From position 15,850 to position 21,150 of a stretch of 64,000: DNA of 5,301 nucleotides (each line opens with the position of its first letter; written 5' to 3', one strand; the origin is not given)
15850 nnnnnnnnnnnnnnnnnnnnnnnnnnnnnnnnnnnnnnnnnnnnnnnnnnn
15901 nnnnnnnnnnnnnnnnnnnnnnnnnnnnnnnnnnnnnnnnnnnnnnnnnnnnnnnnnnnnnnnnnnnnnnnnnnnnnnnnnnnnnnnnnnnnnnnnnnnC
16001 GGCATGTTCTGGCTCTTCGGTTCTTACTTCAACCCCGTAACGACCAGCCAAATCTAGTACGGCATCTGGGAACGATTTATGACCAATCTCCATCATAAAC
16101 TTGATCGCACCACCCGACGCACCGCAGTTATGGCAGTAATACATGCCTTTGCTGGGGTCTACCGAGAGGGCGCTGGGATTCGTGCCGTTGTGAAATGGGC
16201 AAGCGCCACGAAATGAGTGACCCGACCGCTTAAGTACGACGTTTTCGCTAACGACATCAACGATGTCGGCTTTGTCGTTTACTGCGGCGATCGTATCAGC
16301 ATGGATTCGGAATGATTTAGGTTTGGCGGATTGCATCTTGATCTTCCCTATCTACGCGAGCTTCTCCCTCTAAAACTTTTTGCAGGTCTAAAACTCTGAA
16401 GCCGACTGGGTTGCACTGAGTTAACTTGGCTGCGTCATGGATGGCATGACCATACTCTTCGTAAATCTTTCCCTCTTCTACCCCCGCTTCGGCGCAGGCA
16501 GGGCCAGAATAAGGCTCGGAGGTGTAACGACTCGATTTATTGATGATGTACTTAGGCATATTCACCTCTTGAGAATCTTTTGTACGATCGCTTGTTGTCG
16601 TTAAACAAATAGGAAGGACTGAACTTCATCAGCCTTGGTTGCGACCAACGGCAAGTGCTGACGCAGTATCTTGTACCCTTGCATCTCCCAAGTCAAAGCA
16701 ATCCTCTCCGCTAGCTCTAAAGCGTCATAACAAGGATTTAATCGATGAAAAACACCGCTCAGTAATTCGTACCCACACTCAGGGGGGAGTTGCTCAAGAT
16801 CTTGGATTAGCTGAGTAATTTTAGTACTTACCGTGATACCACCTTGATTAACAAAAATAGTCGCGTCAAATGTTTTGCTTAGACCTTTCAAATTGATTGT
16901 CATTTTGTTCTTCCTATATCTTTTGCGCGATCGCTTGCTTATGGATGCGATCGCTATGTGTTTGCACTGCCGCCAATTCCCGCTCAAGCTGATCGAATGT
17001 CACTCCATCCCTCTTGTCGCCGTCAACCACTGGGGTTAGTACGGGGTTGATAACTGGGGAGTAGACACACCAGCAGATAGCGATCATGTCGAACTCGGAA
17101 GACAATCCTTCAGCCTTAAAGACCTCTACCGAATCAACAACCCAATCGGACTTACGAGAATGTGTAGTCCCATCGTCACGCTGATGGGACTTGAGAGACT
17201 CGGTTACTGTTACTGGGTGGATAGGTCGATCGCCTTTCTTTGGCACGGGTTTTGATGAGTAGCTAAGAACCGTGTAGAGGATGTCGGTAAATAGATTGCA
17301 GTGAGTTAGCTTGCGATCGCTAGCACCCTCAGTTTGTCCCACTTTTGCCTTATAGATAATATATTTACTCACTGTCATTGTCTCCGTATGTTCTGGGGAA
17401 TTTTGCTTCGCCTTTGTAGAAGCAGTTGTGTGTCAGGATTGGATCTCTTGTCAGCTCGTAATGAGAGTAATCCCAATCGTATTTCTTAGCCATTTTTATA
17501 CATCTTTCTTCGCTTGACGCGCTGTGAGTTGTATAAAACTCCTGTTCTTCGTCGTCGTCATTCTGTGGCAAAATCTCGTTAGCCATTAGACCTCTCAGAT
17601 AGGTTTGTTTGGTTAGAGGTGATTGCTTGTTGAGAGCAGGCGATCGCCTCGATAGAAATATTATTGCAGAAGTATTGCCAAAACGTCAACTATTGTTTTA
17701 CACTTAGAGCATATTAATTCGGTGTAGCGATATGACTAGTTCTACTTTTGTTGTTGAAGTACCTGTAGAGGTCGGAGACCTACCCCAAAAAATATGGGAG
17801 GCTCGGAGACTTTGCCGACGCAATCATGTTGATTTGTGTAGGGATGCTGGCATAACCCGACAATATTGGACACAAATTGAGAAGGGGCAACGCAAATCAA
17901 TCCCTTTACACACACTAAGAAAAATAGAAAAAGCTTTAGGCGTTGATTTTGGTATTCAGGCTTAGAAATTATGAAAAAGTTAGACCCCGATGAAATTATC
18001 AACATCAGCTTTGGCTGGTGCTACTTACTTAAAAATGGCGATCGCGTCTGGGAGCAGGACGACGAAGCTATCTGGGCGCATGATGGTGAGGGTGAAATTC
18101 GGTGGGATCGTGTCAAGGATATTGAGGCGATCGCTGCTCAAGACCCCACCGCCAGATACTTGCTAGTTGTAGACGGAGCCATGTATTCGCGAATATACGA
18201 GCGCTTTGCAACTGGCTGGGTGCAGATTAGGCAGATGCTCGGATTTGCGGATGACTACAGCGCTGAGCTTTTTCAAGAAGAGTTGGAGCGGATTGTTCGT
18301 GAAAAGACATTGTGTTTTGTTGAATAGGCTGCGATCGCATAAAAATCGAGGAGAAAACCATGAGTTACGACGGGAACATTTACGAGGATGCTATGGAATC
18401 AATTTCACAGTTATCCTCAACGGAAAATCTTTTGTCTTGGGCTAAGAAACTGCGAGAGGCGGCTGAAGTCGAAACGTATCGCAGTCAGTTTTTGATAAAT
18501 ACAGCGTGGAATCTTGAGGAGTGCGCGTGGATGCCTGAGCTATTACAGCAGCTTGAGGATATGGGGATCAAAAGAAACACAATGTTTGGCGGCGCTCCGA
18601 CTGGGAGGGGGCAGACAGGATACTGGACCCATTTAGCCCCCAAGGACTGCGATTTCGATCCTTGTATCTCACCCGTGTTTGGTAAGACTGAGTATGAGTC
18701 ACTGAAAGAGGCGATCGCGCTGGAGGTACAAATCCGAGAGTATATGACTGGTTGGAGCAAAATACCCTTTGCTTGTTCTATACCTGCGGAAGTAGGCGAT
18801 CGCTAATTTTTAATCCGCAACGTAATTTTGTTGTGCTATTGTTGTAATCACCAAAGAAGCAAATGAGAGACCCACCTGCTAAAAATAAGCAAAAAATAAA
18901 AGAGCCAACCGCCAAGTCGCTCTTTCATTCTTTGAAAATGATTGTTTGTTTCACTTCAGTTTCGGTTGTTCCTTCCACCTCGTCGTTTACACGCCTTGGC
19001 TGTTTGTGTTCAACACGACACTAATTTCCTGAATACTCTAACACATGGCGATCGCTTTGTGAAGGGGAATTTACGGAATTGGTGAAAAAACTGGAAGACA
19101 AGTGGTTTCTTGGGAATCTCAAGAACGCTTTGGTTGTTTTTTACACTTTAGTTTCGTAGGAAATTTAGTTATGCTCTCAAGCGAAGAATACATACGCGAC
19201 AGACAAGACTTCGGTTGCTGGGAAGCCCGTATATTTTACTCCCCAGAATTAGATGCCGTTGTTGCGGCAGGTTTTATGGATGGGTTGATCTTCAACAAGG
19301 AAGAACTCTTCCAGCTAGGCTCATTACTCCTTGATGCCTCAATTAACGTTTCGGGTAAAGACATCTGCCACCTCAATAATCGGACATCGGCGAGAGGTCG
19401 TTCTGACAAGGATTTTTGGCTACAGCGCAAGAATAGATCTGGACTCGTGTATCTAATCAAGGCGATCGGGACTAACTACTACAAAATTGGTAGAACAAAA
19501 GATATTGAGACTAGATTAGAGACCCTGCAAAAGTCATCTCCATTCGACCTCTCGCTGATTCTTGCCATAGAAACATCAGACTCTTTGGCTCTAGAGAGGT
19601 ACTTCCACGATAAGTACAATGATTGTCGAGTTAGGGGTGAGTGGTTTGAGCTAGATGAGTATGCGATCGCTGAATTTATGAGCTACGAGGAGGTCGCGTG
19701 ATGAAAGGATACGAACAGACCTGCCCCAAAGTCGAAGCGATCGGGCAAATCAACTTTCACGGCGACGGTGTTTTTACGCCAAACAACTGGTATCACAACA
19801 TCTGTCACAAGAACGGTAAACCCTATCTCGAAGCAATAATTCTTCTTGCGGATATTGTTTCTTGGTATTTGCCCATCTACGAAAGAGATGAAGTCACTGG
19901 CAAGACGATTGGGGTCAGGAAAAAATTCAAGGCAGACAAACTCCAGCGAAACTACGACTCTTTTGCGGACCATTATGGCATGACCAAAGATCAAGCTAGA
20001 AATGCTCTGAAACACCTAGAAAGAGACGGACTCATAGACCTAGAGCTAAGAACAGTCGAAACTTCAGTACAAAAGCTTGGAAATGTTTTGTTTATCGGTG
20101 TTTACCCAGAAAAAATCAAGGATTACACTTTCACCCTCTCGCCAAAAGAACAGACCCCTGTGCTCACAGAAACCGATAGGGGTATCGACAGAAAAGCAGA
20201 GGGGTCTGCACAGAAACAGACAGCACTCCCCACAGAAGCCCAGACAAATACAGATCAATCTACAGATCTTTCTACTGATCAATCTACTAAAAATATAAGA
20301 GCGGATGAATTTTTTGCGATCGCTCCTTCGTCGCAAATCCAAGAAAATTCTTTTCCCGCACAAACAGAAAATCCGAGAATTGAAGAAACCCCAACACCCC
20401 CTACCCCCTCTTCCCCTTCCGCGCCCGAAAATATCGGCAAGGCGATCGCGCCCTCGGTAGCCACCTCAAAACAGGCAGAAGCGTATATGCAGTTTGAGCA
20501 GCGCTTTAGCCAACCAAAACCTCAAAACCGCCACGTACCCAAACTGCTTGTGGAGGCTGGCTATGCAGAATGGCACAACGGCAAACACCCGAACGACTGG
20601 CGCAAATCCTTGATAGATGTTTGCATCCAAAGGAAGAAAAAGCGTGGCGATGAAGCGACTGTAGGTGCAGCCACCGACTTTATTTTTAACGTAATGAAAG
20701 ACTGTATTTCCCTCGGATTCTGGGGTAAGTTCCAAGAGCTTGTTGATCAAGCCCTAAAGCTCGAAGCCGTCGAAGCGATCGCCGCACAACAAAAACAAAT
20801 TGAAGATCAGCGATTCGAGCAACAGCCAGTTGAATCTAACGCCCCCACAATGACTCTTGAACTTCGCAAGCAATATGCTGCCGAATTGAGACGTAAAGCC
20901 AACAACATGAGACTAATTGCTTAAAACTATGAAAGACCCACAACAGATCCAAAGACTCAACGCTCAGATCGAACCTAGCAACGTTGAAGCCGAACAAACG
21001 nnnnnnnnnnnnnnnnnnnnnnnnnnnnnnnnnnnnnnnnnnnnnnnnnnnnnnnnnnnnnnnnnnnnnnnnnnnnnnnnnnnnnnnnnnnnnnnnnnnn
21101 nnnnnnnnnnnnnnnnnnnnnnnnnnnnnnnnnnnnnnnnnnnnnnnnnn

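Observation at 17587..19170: Candidate lysis-lysogeny type switch around the XRE regulator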

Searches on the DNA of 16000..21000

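Call 19: search_rna_families(source=window, start=16000, end=21000, threshold=evalue, max_evalue=1)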
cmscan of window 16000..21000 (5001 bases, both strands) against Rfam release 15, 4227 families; matches with E-value up to 1: 1.
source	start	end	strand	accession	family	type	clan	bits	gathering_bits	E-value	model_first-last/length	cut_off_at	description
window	17580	17649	+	RF01811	PtaRNA1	Gene; antitoxin;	-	20.8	47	0.98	1-72/72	no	Plasmid transferred anti-sense RNA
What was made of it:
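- On Any Rfam RNA family: The only hit in 16000-21000 was PtaRNA1 at E = 0.98, 20.8 bits against a cutoff of 47 (call 19).
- Closest known: Plasmid countertranscript. Different: No sequence or Rfam relationship exists (call 19).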

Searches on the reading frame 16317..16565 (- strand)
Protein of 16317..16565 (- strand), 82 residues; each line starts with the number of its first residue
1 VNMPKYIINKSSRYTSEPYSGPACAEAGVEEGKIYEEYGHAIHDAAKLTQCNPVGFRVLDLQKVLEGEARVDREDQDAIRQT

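Call 6: search_protein_families(library=pfam, proteins=[window:16317-16565:-], max_evalue=0.1)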
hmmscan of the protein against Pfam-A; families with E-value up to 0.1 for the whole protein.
window:16317-16565:- (82 aa): 0 families

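Call 7: search_protein_families(library=phrogs, proteins=[window:16317-16565:-], max_evalue=0.01)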
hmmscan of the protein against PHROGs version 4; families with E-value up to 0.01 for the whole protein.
window:16317-16565:- (82 aa): 1 family
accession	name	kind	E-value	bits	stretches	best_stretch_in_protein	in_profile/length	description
phrog_23075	-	unknown function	0.0066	17.8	1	6-60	4-61/78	-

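Call 60: search_protein_families(library=padloc, proteins=[window:16317-16565:-], max_evalue=0.01)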
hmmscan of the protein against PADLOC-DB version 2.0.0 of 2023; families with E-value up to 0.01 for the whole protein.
window:16317-16565:- (82 aa): 0 families

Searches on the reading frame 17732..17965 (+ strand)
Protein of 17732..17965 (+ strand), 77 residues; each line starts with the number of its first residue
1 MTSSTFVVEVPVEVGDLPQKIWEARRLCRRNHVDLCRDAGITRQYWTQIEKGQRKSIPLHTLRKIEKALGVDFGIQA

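Call 6: search_protein_families(library=pfam, proteins=[window:17732-17965:+], max_evalue=0.1)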
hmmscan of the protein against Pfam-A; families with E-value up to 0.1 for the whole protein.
window:17732-17965:+ (77 aa): 4 families
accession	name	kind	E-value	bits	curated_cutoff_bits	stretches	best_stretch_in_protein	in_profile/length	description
PF01381.28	HTH_3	-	1.5e-06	28.6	23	1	33-73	13-52/55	Helix-turn-helix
PF13560.12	HTH_31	-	7.3e-06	26.6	27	1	28-72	13-57/64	Helix-turn-helix domain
PF13443.12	HTH_26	-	1.1e-05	26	22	1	34-74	15-55/63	Cro/C1-type HTH DNA-binding domain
PF12844.13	HTH_19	-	0.0011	19.3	30.2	1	36-72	19-54/64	Helix-turn-helix domain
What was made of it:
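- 17732..17965 (+): 77-aa XRE/Cro-C1-type HTH protein, the first gene of the rightward operon. Pfam HTH_3, HTH_31 and HTH_26 (call 6).
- Checked: The XRE gene at 17732-17965 (+) matches Pfam HTH_3 at 28.6 bits against a cutoff of 23 (call 6).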

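Call 7: search_protein_families(library=phrogs, proteins=[window:17732-17965:+], max_evalue=0.01)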
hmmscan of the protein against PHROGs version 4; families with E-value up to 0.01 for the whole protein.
window:17732-17965:+ (77 aa): 7 families
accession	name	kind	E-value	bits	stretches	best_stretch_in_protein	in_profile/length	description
phrog_8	-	transcription regulation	1.3e-05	25.8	1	34-72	175-211/346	transcriptional regulator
phrog_4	-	transcription regulation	0.00027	21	1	31-72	147-187/400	transcriptional repressor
phrog_6288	-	unknown function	0.00041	21.1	1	34-70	47-83/322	-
phrog_7241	-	transcription regulation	0.00042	21.4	1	15-72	62-116/122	transcriptional regulator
phrog_3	-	transcription regulation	0.0018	19.1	1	18-72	90-141/430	transcriptional repressor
phrog_5823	-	transcription regulation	0.0063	16.7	1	19-73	9-63/404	transcriptional regulator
phrog_2439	-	transcription regulation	0.0098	15.8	0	18-73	9-63/367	transcriptional regulator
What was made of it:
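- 17732..17965 (+): PHROG transcriptional regulator/repressor families (call 7).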

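Call 22: find_related_loci(query=window:17732-17965:+, collection=viral_contigs, flank=8000)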
Query window:17732-17965:+ (77 aa) in viral_contigs; peptide patterns used: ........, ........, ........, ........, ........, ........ (x = any residue, [..] = any of these).
74 stretches matched a pattern, but none encodes a relative of the query by tblastn (E <= 1e-3).

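Call 23: find_homologous_proteins(query=window:17732-17965:+, max_evalue=0.001)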
Query window:17732-17965:+ (77 aa): 3 proteins with E <= 0.001 among 3 candidates.
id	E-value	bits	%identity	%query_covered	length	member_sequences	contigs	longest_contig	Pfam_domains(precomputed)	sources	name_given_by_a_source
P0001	3.6e-45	169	100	100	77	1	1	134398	PF01381.29,PF13560.13,PF13443.13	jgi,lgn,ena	-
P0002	6.4e-28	114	72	79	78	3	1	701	PF01381.29,PF13560.13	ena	-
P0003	3.0e-26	108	75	79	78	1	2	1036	PF01381.29,PF13560.13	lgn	-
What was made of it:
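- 17732..17965 (+): Only 3 homologues found in the large protein database (call 23).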

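Call 24: find_encoding_contigs(protein=P0002, flank=5000)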
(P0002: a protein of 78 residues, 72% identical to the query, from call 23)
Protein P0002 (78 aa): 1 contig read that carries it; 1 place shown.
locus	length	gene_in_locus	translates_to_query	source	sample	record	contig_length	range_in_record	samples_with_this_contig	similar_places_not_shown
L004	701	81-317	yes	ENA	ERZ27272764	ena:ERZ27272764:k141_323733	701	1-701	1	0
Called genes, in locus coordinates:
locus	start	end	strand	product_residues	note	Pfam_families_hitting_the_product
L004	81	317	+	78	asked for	PF13560:HTH_31 (weak), PF01381:HTH_3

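Call 25: find_encoding_contigs(protein=P0003, flank=5000)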
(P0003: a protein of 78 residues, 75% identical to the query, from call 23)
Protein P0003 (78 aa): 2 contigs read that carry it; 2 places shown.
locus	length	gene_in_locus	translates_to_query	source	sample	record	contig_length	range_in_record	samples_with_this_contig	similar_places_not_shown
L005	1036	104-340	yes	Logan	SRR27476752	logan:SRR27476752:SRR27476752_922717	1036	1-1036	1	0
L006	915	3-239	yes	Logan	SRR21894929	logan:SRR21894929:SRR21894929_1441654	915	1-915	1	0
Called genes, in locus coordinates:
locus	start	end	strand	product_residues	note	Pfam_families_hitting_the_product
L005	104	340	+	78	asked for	PF13560:HTH_31, PF01381:HTH_3 (weak)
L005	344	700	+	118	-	-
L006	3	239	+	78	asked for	PF13560:HTH_31, PF01381:HTH_3 (weak)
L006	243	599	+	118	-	-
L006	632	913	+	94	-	?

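Call 26: find_encoding_contigs(protein=P0001, flank=10000)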
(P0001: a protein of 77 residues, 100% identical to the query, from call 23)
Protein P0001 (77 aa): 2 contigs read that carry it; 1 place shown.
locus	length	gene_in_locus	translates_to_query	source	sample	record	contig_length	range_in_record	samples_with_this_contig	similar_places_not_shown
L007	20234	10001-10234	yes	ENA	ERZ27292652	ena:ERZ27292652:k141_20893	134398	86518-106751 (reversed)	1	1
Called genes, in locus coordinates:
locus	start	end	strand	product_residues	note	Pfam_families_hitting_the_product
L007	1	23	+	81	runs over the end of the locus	-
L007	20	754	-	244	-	-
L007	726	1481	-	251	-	-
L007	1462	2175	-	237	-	-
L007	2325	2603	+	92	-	-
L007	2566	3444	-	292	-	-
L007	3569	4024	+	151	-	-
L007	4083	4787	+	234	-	PF02086:MethyltransfD12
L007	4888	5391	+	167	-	PF14216:DUF4326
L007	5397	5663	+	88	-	-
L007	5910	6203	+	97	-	-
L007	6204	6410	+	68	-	-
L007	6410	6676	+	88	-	-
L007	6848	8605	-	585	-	PF01807:Zn_ribbon_DnaG, PF08275:DNAG_N, PF01751:Toprim (weak), PF13155:Toprim_2, PF13662:Toprim_4, PF10410:DnaB_bind (weak)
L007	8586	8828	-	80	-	-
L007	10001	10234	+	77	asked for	PF13560:HTH_31 (faint), PF13443:HTH_26 (weak), PF01381:HTH_3 (weak)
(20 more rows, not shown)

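Call 59: search_solved_structures(query=window:17732-17965:+, max_evalue=1, show_alignments=2)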
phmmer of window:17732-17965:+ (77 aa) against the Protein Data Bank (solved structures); distinct sequences matched with E-value up to 1: 4.
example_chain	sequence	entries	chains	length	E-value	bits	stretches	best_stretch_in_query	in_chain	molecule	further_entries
8dtq_A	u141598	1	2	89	0.014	18.9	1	24-73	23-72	Helix-turn-helix domain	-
8bny_A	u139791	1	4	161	0.051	17.1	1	16-71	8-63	Immunity repressor protein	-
8tac_A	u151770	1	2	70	0.18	15.3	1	14-74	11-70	DBP48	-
8ezt_A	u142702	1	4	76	0.85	13.2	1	27-73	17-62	HipB(Lp)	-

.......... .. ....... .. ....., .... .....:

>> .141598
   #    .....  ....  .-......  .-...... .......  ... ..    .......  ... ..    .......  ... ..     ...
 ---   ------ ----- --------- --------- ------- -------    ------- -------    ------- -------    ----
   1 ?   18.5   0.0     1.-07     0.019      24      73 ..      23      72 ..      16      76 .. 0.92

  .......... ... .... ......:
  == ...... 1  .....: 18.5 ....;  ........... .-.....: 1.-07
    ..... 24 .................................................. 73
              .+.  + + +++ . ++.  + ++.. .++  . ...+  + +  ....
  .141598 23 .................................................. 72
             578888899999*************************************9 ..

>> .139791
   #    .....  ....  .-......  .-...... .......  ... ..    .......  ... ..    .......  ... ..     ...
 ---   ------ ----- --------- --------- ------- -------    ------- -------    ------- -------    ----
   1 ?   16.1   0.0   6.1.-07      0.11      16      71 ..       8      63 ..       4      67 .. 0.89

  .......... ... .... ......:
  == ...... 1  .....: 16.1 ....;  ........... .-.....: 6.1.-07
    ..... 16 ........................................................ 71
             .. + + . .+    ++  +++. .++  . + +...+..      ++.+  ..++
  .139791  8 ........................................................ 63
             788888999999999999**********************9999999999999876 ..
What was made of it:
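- Tried and rejected: The PDB sequence search gave only generic HTH proteins at E >= 0.014 (call 59).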

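Call 60: search_protein_families(library=padloc, proteins=[window:17732-17965:+], max_evalue=0.01)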
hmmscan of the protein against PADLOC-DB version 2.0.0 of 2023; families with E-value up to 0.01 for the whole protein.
window:17732-17965:+ (77 aa): 5 families
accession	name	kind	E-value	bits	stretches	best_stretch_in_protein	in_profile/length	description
PDLC02926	HTH_VI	-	1.4e-05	23.2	1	22-73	7-57/92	-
PDLC03665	Control_protein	-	2.5e-05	22.5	1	35-72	28-64/77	control protein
PDLC03952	RmrA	-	7.1e-05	19.8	1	17-70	23-75/395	-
PDLC03955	RmrA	-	0.0048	14.2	1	18-71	22-74/371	-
PDLC04142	capH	-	0.007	15.4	1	23-71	13-60/103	capH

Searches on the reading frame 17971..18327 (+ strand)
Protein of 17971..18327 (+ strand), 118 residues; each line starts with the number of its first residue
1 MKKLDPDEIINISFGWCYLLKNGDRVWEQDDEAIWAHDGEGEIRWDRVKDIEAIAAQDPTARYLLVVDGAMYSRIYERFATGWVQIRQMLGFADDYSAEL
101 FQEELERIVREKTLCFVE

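Call 6: search_protein_families(library=pfam, proteins=[window:17971-18327:+], max_evalue=0.1)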
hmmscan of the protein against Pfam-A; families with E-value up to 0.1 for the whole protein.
window:17971-18327:+ (118 aa): 0 families

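Call 7: search_protein_families(library=phrogs, proteins=[window:17971-18327:+], max_evalue=0.01)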
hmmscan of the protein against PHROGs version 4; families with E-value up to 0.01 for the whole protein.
window:17971-18327:+ (118 aa): 1 family
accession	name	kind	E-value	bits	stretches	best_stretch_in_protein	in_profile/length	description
phrog_9733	-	unknown function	0.0064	17.9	0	33-82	26-77/83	-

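Call 21: find_related_loci(query=window:17971-18327:+, collection=viral_contigs, flank=8000)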
Query window:17971-18327:+ (118 aa) in viral_contigs; peptide patterns used: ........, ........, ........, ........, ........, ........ (x = any residue, [..] = any of these).
9 stretches matched a pattern, but none encodes a relative of the query by tblastn (E <= 1e-3).

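Call 60: search_protein_families(library=padloc, proteins=[window:17971-18327:+], max_evalue=0.01)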
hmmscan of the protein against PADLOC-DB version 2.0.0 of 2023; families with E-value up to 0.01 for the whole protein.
window:17971-18327:+ (118 aa): 0 families
